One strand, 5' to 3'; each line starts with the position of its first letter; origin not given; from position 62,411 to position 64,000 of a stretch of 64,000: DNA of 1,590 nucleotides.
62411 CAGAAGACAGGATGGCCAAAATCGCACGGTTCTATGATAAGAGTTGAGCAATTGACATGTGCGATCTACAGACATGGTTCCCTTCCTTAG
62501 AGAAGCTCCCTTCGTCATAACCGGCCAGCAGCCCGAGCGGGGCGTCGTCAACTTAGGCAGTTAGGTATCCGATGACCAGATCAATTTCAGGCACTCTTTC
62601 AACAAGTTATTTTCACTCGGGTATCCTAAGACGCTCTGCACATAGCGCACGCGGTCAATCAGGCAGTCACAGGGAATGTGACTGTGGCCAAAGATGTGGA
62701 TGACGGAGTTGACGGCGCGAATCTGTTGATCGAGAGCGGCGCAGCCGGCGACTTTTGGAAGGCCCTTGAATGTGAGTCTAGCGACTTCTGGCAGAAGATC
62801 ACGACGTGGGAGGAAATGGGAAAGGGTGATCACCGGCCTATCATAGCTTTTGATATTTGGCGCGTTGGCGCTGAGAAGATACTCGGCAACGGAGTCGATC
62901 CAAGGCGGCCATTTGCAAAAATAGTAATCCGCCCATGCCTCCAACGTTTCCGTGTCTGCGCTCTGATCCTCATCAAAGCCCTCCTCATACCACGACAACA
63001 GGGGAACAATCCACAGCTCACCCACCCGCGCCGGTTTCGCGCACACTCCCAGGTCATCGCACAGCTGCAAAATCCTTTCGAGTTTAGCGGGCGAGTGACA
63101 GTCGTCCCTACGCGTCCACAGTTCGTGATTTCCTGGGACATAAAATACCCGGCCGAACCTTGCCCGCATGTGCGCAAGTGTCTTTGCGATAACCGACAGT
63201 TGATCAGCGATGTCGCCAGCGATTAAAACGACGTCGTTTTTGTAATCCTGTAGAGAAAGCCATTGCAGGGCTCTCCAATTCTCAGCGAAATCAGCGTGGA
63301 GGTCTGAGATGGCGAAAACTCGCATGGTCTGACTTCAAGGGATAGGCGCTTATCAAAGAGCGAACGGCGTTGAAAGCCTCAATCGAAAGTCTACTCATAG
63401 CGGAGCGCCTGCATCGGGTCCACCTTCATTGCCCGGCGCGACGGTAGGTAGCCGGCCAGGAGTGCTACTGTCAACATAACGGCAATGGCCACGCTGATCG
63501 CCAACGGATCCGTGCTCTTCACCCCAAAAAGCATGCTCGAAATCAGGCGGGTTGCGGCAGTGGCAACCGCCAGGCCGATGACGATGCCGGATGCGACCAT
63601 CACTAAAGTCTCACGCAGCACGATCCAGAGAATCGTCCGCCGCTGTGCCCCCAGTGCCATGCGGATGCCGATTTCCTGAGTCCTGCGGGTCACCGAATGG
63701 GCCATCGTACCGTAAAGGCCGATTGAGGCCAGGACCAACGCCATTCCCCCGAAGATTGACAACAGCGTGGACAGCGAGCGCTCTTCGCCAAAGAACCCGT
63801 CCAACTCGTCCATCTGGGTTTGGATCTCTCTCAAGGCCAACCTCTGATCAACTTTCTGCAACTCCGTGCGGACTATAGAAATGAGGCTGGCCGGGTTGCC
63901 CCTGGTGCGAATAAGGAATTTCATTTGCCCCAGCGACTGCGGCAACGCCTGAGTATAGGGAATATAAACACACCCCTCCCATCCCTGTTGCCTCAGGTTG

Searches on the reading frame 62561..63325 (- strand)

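Call 11: search_protein_families(library=pfam, proteins=[window:62561-63325:-])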
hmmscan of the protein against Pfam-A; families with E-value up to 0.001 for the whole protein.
window:62561-63325:- (254 aa): 2 families
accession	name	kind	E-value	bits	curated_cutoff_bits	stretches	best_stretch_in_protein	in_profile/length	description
PF00149.33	Metallophos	-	3.8e-14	54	21.5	1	1-218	1-191/191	Calcineurin-like phosphoesterase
PF12850.12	Metallophos_2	-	4e-07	30.6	27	1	1-72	1-60/154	Calcineurin-like phosphoesterase superfamily domain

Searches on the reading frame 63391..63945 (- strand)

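Call 11: search_protein_families(library=pfam, proteins=[window:63391-63945:-])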
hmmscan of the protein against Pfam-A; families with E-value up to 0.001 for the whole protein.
window:63391-63945:- (184 aa): 1 family
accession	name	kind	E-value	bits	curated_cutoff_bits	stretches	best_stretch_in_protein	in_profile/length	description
PF02687.27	FtsX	-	5.3e-20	72.1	25.5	1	64-177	2-120/120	FtsX-like permease C-terminal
